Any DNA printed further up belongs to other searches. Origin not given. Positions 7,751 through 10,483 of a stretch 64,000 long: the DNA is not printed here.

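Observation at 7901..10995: Coupled three-gene cassette: GIY-YIG nuclease, small acidic protein, Rad50/SbcC-like zinc-hook ATPase — candidate undescribed defence system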

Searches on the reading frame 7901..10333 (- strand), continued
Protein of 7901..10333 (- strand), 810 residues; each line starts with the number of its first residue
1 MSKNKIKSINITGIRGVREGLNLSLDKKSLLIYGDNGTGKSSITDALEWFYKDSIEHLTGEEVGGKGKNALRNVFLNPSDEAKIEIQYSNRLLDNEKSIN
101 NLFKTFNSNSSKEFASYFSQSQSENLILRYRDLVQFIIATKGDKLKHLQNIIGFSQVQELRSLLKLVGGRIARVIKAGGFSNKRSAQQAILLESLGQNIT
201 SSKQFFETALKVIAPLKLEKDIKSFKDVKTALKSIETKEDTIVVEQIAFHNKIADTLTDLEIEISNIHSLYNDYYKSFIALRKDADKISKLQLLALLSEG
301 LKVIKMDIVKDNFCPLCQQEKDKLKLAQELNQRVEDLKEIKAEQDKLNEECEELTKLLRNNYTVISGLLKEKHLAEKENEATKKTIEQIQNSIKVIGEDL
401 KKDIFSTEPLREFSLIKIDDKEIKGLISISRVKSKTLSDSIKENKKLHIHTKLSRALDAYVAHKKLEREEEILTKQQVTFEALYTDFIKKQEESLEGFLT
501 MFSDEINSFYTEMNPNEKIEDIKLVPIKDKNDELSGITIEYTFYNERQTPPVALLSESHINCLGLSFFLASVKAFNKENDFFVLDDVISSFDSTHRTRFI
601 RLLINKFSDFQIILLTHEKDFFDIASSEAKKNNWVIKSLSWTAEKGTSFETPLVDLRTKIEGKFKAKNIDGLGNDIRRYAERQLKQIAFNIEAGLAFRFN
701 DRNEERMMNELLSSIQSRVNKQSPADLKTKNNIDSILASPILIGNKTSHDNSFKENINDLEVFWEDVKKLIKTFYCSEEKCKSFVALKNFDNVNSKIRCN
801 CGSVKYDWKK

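Call 88: search_protein_families(library=pfam, proteins=[L022:3-464:+, L093:7816-8658:+, L093:8695-9006:+, L093:9099-9293:+], max_evalue=0.001)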
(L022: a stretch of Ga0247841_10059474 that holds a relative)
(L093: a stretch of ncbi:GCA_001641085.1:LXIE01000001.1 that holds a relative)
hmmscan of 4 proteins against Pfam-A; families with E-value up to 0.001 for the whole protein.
L022:3-464:+ (153 aa): 0 families

L093:7816-8658:+ (280 aa): 3 families
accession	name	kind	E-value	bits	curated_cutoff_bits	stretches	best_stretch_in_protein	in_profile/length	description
PF00589.27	Phage_integrase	-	5.2e-41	140.7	27.1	1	100-266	2-170/172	Phage integrase family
PF13495.12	Phage_int_SAM_4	-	3.3e-12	47.1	27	1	6-82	5-82/85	Phage integrase, N-terminal SAM-like domain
PF02899.23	Phage_int_SAM_1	-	0.0003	21.4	22.3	0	8-73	7-74/83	Phage integrase, N-terminal SAM-like domain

L093:8695-9006:+ (103 aa): 1 family
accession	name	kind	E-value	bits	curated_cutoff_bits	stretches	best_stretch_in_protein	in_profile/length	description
PF24693.1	DUF7660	-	5.1e-09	36.5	27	1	26-103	1-73/73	Family of unknown function (DUF7660)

L093:9099-9293:+ (64 aa): 0 families

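Call 92: search_solved_structures(query=A2, max_evalue=10, show_alignments=0)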
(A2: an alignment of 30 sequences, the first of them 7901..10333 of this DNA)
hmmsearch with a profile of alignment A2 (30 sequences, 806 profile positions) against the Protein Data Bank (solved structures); distinct sequences matched with E-value up to 10: 32.
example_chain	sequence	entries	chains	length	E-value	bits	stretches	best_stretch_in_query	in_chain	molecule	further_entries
1e69_A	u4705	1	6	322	8.7e-08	34.1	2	558-622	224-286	CHROMOSOME SEGREGATION SMC PROTEIN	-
3qku_A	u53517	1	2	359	2.2e-06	29.4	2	22-120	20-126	DNA double-strand break repair rad50 ATPase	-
3qkt_A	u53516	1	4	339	5.4e-06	28.2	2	22-122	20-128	DNA double-strand break repair rad50 ATPase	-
3zgx_A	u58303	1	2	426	5.9e-06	28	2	4-51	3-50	CHROMOSOME PARTITION PROTEIN SMC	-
4nci_A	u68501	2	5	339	6.7e-06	27.9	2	22-122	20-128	DNA double-strand break repair Rad50 ATPase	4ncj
4nck_A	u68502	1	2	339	8e-06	27.6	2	22-122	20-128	DNA double-strand break repair Rad50 ATPase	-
5xg3_A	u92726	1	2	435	1.2e-05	27.1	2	4-51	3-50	Chromosome partition protein Smc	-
5h68_A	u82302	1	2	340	2.8e-05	25.8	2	4-52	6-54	Chromosome partition protein Smc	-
4nch_A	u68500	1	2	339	4.5e-05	25.1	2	22-122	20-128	DNA double-strand break repair Rad50 ATPase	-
8roj_A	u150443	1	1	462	0.00049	21.7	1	4-59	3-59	Structural maintenance of chromosomes protein 3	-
8p0a_B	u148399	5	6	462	0.00076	21.1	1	4-59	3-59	Structural maintenance of chromosomes protein 3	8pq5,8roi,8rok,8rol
5h66_A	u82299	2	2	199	0.0049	18.4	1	4-51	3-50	Chromosome partition protein Smc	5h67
1us8_A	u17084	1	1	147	0.0084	17.6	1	22-124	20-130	DNA DOUBLE-STRAND BREAK REPAIR RAD50 ATPASE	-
1f2t_A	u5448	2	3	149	0.0087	17.6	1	22-123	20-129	RAD50 ABC-ATPASE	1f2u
8roh_A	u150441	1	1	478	0.013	17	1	4-59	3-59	Structural maintenance of chromosomes protein 3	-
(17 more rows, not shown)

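Call 103: search_protein_families(library=pfam, proteins=[L015:120-923:+, L015:1132-2901:+, L015:3523-4041:+, L015:8127-9113:+, L015:9405-10292:+, L015:10495-11295:+, L015:11393-11968:+, L070:1646-2320:+, L070:2330-3112:+, L070:3306-3758:+], max_evalue=0.001)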
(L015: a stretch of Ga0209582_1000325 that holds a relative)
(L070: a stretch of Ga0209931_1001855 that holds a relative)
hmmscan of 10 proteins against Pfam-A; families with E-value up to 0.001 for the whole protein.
L015:120-923:+ (267 aa): 1 family
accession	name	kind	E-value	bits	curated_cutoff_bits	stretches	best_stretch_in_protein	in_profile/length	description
PF07494.17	Reg_prop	-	6.1e-19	66.1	20.4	1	234-249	9-24/24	Two component regulator propeller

L015:1132-2901:+ (589 aa): 4 families
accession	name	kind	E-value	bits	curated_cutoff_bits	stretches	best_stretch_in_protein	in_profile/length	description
PF03572.23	Peptidase_S41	-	1e-15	58.1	24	1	387-563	1-163/165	Peptidase family S41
PF07719.23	TPR_2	-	9.2e-06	25.9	27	1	114-147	1-34/34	Tetratricopeptide repeat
PF00515.34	TPR_1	-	0.00052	20.1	27.8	0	119-147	6-34/34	Tetratricopeptide repeat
PF13431.12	TPR_17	-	0.00064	20.2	24.4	0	103-135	2-34/34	Tetratricopeptide repeat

L015:3523-4041:+ (172 aa): 0 families

L015:8127-9113:+ (328 aa): 3 families
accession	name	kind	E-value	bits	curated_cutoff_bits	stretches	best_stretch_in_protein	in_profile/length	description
PF00107.32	ADH_zinc_N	-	1.5e-12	48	31.8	1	157-274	2-119/129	Zinc-binding dehydrogenase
PF08240.17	ADH_N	-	2.2e-05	25.1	23.5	1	25-114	2-101/104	Alcohol dehydrogenase GroES-like domain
PF13602.12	ADH_zinc_N_2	-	0.00033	22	27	1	188-317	1-123/134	Zinc-binding dehydrogenase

L015:9405-10292:+ (295 aa): 4 families
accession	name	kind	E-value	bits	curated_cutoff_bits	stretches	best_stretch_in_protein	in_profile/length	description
PF04471.18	Mrr_cat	-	4e-29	101.5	21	1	154-268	2-113/115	Restriction endonuclease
PF14338.12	Mrr_N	-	1.7e-14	54.2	29.5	1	13-98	1-84/87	Mrr N-terminal domain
PF22722.2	NA-iREase1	-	1.9e-11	44.3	27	1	162-268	2-106/106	NACHT-associated inactive Restriction Endonuclease 1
PF10356.15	RRG7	-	4.1e-06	26.8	22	0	202-231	85-114/185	Required for respiratory growth protein 7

L015:10495-11295:+ (266 aa): 1 family
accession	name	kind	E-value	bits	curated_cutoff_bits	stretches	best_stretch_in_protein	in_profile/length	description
PF05066.19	HARE-HTH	-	6e-15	55.8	25.9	1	6-76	3-70/71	HB1, ASXL, restriction endonuclease HTH domain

L015:11393-11968:+ (191 aa): 1 family
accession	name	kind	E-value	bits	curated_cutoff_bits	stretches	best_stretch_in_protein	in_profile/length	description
PF08327.17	AHSA1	-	6.1e-13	49.5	22.1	1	52-170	3-125/125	Activator of Hsp90 ATPase homolog 1-like protein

L070:1646-2320:+ (224 aa): 0 families

L070:2330-3112:+ (260 aa): 0 families

L070:3306-3758:+ (150 aa): 1 family
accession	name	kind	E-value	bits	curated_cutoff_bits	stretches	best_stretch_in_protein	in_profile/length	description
PF22028.2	DUF6934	-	1.2e-58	197.7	27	1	3-146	2-145/145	Family of unknown function (DUF6934)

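Call 104: search_protein_families(library=padloc, proteins=[L015:120-923:+, L015:1132-2901:+, L015:3523-4041:+, L015:8127-9113:+, L015:9405-10292:+, L015:10495-11295:+, L015:11393-11968:+, L070:1646-2320:+, L070:2330-3112:+, L091:3998-6397:+], max_evalue=0.001)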
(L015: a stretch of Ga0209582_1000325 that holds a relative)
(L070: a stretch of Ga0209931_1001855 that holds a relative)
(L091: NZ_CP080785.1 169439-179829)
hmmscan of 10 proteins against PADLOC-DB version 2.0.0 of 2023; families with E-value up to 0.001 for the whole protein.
L015:120-923:+ (267 aa): 0 families

L015:1132-2901:+ (589 aa): 0 families

L015:3523-4041:+ (172 aa): 0 families

L015:8127-9113:+ (328 aa): 0 families

L015:9405-10292:+ (295 aa): 8 families
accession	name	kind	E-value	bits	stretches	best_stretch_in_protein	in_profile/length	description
PDLC04796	PDC-S02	-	9.6e-30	101.8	1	121-294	207-381/390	-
PDLC04806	PDC-S02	-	3.5e-28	96.8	1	130-291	161-321/324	-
PDLC03657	mREase_IV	-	6e-24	82.9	2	112-292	132-314/317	Type IV methyl-directed restriction enzyme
PDLC04819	PDC-S02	-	4.6e-14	50.4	1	109-270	155-306/334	-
PDLC04815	PDC-S02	-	5.9e-11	40.3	1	106-292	151-340/346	-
PDLC03852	LmuA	-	6.2e-08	31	1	152-220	14-84/336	-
PDLC00631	ZorD1|ZorD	-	2.5e-06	23.6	1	122-274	914-1064/1071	"SWI2/SNF2 helicase, Mrr-like nuclease"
PDLC03663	mREase_IV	-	4.6e-06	23.6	1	152-277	408-529/544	Type IV methyl-directed restriction enzyme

L015:10495-11295:+ (266 aa): 0 families

L015:11393-11968:+ (191 aa): 0 families

L070:1646-2320:+ (224 aa): 1 family
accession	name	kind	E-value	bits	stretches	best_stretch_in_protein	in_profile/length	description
PDLC01912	CARF6--CARF_CARF_CARF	-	0.00042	17.8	1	21-144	20-141/312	-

L070:2330-3112:+ (260 aa): 0 families

L091:3998-6397:+ (799 aa): 20 families
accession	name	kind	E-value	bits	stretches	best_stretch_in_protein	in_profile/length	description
PDLC03859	LmuB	-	3.2e-27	94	1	133-617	164-586/611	-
PDLC03865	LmuB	-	1.1e-19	68.2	2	29-170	33-189/1007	-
PDLC04135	mad3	-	2.8e-17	61.3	1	4-617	2-326/374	mads_3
PDLC02335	AbiLi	-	6.2e-09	33.3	1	4-51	50-100/326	AbiLi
PDLC04895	PDC-S06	-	2.6e-08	30.8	1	414-613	420-628/784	-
PDLC04886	PDC-S06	-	1.3e-07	28.8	0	285-477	234-424/727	-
PDLC04889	PDC-S06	-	3.5e-07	27.1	0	376-614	262-482/693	-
PDLC04894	PDC-S06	-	7.1e-07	26.1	1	226-622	301-578/740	-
PDLC03868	LmuB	-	1.3e-06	25.1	0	243-494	180-422/1035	-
PDLC02980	AriA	-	8.4e-06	24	0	31-52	3-24/304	-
PDLC04891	PDC-S06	-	1.1e-05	22.1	0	323-625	388-696/858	-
PDLC03841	LeoBC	-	2.1e-05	21.8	0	29-78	79-98/601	-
PDLC00519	JetC1|JetC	-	4e-05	20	0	32-48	28-44/1097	DUF3584 domain; MukB-like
PDLC02979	AriA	-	8.6e-05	20.5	1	22-78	20-58/373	-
PDLC02914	ATPase-Toprim_I-B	-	0.00011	19.5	0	544-620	176-250/443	-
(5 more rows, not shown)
